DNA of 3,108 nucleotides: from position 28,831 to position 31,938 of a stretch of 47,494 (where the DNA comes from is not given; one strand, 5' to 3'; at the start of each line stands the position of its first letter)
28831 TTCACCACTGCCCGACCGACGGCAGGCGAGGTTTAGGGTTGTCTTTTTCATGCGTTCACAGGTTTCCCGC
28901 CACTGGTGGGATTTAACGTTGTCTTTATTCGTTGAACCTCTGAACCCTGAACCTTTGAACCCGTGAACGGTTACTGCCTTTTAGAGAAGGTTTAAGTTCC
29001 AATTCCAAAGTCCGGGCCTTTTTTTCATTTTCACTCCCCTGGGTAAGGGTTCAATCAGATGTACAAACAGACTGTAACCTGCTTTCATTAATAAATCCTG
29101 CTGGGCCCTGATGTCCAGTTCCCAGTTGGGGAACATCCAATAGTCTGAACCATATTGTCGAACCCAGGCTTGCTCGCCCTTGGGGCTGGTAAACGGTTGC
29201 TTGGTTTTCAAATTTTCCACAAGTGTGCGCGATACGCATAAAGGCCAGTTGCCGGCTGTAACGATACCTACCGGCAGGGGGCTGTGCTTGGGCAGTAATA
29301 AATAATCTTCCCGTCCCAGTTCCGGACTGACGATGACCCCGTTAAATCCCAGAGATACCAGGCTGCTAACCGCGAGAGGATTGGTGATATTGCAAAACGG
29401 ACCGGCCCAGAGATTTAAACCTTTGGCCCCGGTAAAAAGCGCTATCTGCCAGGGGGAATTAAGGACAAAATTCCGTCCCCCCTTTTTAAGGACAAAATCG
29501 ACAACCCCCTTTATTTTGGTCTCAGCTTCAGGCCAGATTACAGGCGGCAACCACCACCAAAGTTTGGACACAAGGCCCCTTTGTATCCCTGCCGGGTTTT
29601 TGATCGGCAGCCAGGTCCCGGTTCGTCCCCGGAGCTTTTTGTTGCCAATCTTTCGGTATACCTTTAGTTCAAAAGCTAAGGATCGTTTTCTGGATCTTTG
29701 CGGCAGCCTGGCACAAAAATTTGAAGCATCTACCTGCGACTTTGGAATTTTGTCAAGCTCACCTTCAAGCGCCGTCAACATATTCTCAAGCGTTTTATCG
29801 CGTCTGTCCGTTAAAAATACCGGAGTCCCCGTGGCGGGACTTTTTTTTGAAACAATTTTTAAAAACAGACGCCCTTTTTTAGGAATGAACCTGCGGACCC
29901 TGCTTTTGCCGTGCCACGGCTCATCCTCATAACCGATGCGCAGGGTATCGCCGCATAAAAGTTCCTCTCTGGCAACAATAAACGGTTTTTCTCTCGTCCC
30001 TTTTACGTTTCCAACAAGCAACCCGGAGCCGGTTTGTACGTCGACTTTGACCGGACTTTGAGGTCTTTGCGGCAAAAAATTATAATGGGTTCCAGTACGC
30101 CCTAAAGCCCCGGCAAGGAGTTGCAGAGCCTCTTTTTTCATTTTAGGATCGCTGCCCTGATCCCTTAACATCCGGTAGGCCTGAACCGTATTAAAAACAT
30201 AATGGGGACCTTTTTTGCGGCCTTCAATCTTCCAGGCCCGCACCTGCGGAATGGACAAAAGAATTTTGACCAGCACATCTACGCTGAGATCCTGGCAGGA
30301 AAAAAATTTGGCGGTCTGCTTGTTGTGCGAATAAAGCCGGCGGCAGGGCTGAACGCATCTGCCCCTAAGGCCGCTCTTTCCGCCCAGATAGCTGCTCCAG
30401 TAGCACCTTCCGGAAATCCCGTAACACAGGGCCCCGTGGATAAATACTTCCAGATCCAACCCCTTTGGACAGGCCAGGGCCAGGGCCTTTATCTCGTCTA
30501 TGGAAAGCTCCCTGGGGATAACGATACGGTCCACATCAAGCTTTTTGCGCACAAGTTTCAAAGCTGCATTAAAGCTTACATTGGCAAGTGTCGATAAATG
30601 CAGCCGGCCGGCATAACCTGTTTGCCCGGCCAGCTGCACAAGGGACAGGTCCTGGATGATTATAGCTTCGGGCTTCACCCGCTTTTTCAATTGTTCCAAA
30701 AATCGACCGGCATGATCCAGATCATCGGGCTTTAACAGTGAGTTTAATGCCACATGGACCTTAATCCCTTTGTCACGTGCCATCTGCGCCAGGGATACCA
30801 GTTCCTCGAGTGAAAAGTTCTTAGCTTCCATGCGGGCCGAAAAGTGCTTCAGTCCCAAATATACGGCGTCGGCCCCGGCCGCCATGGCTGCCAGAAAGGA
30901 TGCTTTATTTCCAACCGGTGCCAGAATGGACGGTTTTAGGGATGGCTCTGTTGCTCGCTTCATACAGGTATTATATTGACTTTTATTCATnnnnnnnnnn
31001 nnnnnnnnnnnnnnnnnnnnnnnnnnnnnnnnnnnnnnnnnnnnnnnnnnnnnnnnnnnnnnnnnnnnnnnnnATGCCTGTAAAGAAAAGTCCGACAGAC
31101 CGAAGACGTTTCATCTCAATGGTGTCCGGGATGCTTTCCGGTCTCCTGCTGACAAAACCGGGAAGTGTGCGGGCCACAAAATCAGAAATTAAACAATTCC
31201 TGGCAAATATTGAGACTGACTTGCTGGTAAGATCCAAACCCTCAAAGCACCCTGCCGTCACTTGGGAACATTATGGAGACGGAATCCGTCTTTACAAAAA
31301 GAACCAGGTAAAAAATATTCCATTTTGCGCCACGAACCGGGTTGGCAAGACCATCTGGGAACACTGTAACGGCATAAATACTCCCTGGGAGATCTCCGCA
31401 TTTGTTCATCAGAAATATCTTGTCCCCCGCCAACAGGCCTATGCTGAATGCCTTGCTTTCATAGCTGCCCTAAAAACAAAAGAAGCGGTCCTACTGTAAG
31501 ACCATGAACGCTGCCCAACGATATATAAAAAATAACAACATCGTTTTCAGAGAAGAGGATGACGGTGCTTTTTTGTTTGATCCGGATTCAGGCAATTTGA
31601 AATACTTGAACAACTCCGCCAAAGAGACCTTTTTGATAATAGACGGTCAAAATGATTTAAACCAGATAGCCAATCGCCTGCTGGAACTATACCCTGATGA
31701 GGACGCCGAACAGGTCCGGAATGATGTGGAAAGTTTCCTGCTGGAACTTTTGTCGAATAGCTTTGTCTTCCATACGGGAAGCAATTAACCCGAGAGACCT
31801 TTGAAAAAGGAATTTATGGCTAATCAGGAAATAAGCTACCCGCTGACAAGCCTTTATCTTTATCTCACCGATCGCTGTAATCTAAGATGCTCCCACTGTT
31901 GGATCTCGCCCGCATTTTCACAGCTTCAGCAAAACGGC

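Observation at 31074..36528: Orphan RiPP-like cluster: two PqqD/RRE proteins, two radical SAM/SPASM enzymes, an HPr-kinase-like protein, an NTP_transf_5-like protein and a repeat-Cys precursor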

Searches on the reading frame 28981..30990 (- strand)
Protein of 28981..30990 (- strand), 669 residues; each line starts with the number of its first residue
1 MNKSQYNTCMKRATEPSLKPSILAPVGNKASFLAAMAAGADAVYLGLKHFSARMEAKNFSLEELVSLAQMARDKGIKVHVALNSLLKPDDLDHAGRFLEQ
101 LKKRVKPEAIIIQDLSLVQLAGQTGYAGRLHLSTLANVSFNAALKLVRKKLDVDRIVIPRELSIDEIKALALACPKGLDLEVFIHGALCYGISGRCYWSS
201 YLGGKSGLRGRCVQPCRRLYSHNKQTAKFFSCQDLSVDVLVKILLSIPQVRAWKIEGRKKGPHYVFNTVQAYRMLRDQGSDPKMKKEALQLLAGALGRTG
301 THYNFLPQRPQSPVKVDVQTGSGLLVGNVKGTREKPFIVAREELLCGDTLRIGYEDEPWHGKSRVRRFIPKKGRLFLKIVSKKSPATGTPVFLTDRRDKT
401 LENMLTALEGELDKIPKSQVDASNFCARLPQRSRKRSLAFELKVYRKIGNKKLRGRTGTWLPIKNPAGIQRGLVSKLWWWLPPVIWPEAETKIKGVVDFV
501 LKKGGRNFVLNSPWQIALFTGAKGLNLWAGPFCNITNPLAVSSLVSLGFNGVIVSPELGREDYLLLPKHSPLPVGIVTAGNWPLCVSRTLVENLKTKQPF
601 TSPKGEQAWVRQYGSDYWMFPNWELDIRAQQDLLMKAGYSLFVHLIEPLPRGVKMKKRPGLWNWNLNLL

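Call 3: search_protein_families(library=ncbifam, proteins=[window:28981-30990:-], max_evalue=0.01)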
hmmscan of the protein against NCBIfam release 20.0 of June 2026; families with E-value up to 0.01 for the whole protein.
window:28981-30990:- (669 aa): 4 families
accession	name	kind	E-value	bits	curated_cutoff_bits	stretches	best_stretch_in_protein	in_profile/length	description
NF011996.0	PRK15452.1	equivalog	2e-42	145.5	534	2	19-225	4-207/449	prephenate-dependent tRNA uridine(34) hydroxylase TrhP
NF047963.1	quinone_UbiU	equivalog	3.2e-41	141.5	440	2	22-224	3-205/331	ubiquinone anaerobic biosynthesis protein UbiU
NF011991.0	PRK15447.1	equivalog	1.4e-13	51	283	1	36-199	24-182/302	U32 family peptidase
NF047965.1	quinone_UbiV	equivalog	1.7e-13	50.8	275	1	36-199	24-176/292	ubiquinone anaerobic biosynthesis protein UbiV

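Call 4: search_protein_families(library=pfam, proteins=[window:28981-30990:-], max_evalue=0.01)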
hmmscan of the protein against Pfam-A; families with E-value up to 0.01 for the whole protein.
window:28981-30990:- (669 aa): 1 family
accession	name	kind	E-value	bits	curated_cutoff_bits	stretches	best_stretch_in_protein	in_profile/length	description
PF01136.24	Peptidase_U32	-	6.5e-52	176.6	22.4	1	93-307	3-229/233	Peptidase family U32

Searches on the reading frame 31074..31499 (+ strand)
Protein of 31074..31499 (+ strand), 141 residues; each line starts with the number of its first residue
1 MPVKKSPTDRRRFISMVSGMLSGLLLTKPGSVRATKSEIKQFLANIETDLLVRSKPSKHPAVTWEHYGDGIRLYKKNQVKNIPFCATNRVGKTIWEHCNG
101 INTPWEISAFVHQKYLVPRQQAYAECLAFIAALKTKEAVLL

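Call 3: search_protein_families(library=ncbifam, proteins=[window:31074-31499:+], max_evalue=0.01)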
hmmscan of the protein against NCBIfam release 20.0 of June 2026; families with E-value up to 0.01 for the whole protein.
window:31074-31499:+ (141 aa): 1 family
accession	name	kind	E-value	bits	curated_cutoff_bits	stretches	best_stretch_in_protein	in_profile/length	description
NF033536.1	lasso_PqqD_Bac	exception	0.0041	17.2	80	0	88-137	35-84/88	lasso peptide biosynthesis PqqD family chaperone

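Call 4: search_protein_families(library=pfam, proteins=[window:31074-31499:+], max_evalue=0.01)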
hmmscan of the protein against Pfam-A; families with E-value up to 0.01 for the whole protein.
window:31074-31499:+ (141 aa): 1 family
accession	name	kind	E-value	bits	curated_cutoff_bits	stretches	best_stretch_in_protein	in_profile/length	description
PF05402.18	PqqD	-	2e-07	31.6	23.4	1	87-137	15-65/67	Coenzyme PQQ synthesis protein D (PqqD)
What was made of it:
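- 31074..31499 (+): Tat-signal RRE (PqqD-fold) protein, 141 aa. Residues 1-34 form a twin-arginine signal (RRRF, a weakly hydrophobic h-region, then VRA). Residues 55-141 form the RRE domain. Pfam PqqD scores 31.6 bits (call 4).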

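Call 42: find_homologous_proteins(query=window:31074-31496:+, max_evalue=0.001)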
Query window:31074-31496:+ (141 aa): 12 proteins with E <= 0.001 among 19 candidates.
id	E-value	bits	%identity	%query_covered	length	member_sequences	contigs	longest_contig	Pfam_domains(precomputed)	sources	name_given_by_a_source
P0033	3.1e-87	308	97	100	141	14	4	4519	PF05402.19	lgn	-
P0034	1.9e-75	269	87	100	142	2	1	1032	PF05402.19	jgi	jgi:hypothetical protein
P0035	1.4e-73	263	86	100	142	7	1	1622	PF05402.19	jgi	jgi:hypothetical protein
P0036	2.0e-72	260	85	98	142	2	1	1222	PF05402.19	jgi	jgi:hypothetical protein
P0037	1.6e-65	237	86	89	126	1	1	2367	PF05402.19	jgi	-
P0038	6.0e-64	232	84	89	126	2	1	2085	PF05402.19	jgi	-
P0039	2.3e-63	230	75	95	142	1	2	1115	PF05402.19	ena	-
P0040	5.7e-62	226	74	100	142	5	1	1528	PF05402.19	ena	-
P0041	2.5e-61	224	78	95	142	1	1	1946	PF05402.19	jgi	jgi:hypothetical protein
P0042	8.4e-61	222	73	100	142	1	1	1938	PF05402.19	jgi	jgi:hypothetical protein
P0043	2.8e-40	156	82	64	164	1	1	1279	-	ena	-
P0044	2.6e-33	133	50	94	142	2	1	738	PF05402.19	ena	-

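Call 49: search_protein_representatives(alignment_id=A3)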
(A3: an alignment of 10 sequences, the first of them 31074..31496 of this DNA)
Query: 10 sequences, 142 profile positions. Proteins with E-value up to 0.001 (for the whole library): 209; up to 1e-10: 55; up to 1e-30: 13. The best 150 are listed.
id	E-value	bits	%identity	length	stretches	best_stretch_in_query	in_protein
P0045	1.8e-47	177.2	-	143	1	1-142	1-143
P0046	5.8e-46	172.2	-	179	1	1-141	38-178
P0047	1.5e-42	161.2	-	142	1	1-142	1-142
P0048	2.0e-41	157.5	-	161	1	1-142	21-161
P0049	2.2e-41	157.4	-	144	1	1-142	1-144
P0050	1.5e-37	145.0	-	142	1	1-142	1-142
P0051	7.6e-36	139.4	-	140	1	8-142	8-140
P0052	5.7e-35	136.6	-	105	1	40-142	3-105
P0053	1.4e-34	135.4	-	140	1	1-142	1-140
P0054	1.6e-33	131.9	-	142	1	6-142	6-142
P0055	1.6e-32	128.7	-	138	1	9-142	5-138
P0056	2.1e-32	128.3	-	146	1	1-141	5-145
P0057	2.9e-32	127.8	-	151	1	2-142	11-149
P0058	4.4e-30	120.8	-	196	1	1-140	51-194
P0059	8.5e-30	119.8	-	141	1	5-142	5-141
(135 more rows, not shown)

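Call 62: predict_structure(alignment_id=A5)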
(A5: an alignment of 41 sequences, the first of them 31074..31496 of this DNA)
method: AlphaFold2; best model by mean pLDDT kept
length: 141 residues; sequences in the alignment: 41
mean_pLDDT: 79.7   pTM: 0.67
mean pLDDT of the five models: 79.7, 79.6, 78.4, 77.4, 77.0
residues with pLDDT >= 90: 84; 70-90: 11; 50-70: 20; < 50: 26
segments of 3 or more residues with pLDDT < 50: 1-8, 10-12, 21-35
pLDDT, mean of each block of 10 residues (from residue 1): 45 51 45 52 70 96 95 86 92 98 98 97 95 94 94
secondary structure, 60 per line:
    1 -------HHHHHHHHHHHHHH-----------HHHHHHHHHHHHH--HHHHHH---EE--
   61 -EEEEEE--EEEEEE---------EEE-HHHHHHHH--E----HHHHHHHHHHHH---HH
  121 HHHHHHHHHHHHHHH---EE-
elements in order: H8-21 H33-45 H48-53 E62-67 E70-75 E85-87 H89-96 H104-115 H119-135

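Call 64: fold_search(model_id=the predicted structure, library=pdb)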
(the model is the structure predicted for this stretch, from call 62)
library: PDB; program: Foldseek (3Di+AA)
matches with E <= 10: 142; with E <= 0.001: 3
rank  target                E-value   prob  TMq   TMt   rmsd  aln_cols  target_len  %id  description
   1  5v1u_B                3.5e-04  1.00  0.50  0.79   2.3        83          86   24  TbiB1 in Complex with the TbiA(beta) Leader Peptide (released 2018-09-05)
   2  5v1v_A                7.1e-04  1.00  0.51  0.79   2.2        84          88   24  TbiB1 in Complex with the TbiA(alpha) Leader Peptide (released 2018-09-05)
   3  5v1u_A                9.6e-04  1.00  0.50  0.81   2.3        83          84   24  TbiB1 in Complex with the TbiA(beta) Leader Peptide (released 2018-09-05)
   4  6jx3_B                3.8e-03  1.00  0.50  0.79   2.6        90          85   16  Lasso peptide synthetase B1 complexed with the leader peptide (released 2019-06-26)
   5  5v1u_D                7.3e-03  1.00  0.47  0.74   3.4        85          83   25  TbiB1 in Complex with the TbiA(beta) Leader Peptide (released 2018-09-05)
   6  5v1u_C                7.3e-03  1.00  0.46  0.71   3.4        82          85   26  TbiB1 in Complex with the TbiA(beta) Leader Peptide (released 2018-09-05)
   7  5sxy_MODEL_1_A        9.2e-03  1.00  0.48  0.69   2.9        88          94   16  The solution NMR structure for the PqqD truncation of Methylobacterium extorquens PqqCD representing a functio (released 2017-05-24)
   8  5lq4_A                3.2e-02  0.99  0.38  0.14   3.5        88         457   15  The Structure of ThcOx, the First Oxidase Protein from the Cyanobactin Pathways (released 2016-11-09)
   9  5lq4_B                1.7e-01  0.89  0.37  0.13   3.5        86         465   15  The Structure of ThcOx, the First Oxidase Protein from the Cyanobactin Pathways (released 2016-11-09)
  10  4bs9                  1.9e-01  0.94  0.41  0.10   3.2        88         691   17  Structure of the heterocyclase TruD (released 2013-11-06)
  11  8hkr_A                2.2e-01  0.85  0.37  0.16   4.2        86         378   10  Crystal Structure of Histone H3 Lysine 79 (H3K79) Methyltransferase Rv2067c from Mycobacterium tuberculosis (released 2023-10-18)
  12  8t19_A                2.3e-01  0.94  0.41  0.62   3.6        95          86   12  RiPP precursor peptide recognition element (RRE) domain of Ocin-ThiF-like partner protein, PbtF, bound to an 8 residue (released 2024-06-12)
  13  5ehk_A                2.3e-01  0.85  0.39  0.07   5.7        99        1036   16  Crystal structure of tRNA dependent lantibiotic dehydratase MibB from Microbispora sp. 107891 (released 2016-03-02)
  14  8hkr_B                2.6e-01  0.98  0.47  0.19   3.1        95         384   10  Crystal Structure of Histone H3 Lysine 79 (H3K79) Methyltransferase Rv2067c from Mycobacterium tuberculosis (released 2023-10-18)
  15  5doo_A                2.8e-01  0.66  0.38  0.13   4.5       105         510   16  The structure of PKMT2 from Rickettsia typhi (released 2016-08-10)
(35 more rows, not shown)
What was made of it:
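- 31074..31499 (+): Its best PDB match is the lasso RRE TbiB1 bound to its leader (5v1u/5v1v), TM 0.79-0.81 (calls 62, 64).
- Closest known: Lasso-peptide RRE TbiB1. Same: These are the best structural matches to residues 55-141 of the Tat-RRE (TM 0.79-0.81 and 0.69; call 64).
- The RRE domain best matches leader-bound TbiB1 (call 64).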

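Call 74: search_protein_families(library=padloc, proteins=[window:31074-31499:+], max_evalue=0.001)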
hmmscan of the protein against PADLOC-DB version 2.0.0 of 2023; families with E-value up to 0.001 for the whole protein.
window:31074-31499:+ (141 aa): 0 families

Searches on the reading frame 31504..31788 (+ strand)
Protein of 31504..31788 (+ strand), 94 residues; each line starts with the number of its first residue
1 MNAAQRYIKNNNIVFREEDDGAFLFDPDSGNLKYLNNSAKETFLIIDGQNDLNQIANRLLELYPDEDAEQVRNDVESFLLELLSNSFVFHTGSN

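Call 3: search_protein_families(library=ncbifam, proteins=[window:31504-31788:+], max_evalue=0.01)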
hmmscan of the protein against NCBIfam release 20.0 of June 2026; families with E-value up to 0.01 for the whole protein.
window:31504-31788:+ (94 aa): 7 families
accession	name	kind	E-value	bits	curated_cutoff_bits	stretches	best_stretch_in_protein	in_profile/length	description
TIGR04248.1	SCM_PqqD_rel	equivalog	3.9e-08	33.4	100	1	8-84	1-77/84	SynChlorMet cassette protein ScmD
TIGR03859.1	PQQ_PqqD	equivalog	4e-08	33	46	1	34-87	28-79/81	pyrroloquinoline quinone biosynthesis peptide chaperone PqqD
NF033530.1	lasso_PqqD_Strm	exception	3.4e-07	30.4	70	1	12-85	3-75/78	lasso peptide biosynthesis PqqD family chaperone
NF002535.0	PRK02079.1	equivalog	9.7e-07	28.5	101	1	34-84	37-85/92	pyrroloquinoline quinone biosynthesis peptide chaperone PqqD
TIGR04353.1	PqqD_rel_X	equivalog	1.9e-06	28.8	35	1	19-83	2-68/74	HPr-rel-A system PqqD family peptide chaperone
TIGR04302.1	geo_PqqD_fam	equivalog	6.1e-05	23.4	100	1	30-90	44-102/102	GeoRSP system PqqD family peptide chaperone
NF050069.2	PqqD_rel_WgkC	exception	0.002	18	110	1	11-83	10-81/103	PqqD family peptide maturation chaperone WgkC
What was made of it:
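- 31504..31788 (+): Second, cytoplasmic PqqD/RRE protein, 94 aa. ScmD scores 33.4 bits (cutoff 100) and PqqD_rel_X 28.8 bits (cutoff 35) (call 3).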

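Call 4: search_protein_families(library=pfam, proteins=[window:31504-31788:+], max_evalue=0.01)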
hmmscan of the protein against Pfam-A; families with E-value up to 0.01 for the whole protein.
window:31504-31788:+ (94 aa): 1 family
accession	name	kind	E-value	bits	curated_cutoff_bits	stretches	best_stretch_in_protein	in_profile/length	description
PF05402.18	PqqD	-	2.8e-11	44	23.4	1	23-87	3-66/67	Coenzyme PQQ synthesis protein D (PqqD)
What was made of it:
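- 31504..31788 (+): Pfam PqqD scores 44 bits (call 4).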

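Call 74: search_protein_families(library=padloc, proteins=[window:31504-31788:+], max_evalue=0.001)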
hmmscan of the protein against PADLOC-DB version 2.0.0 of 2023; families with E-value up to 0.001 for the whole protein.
window:31504-31788:+ (94 aa): 0 families
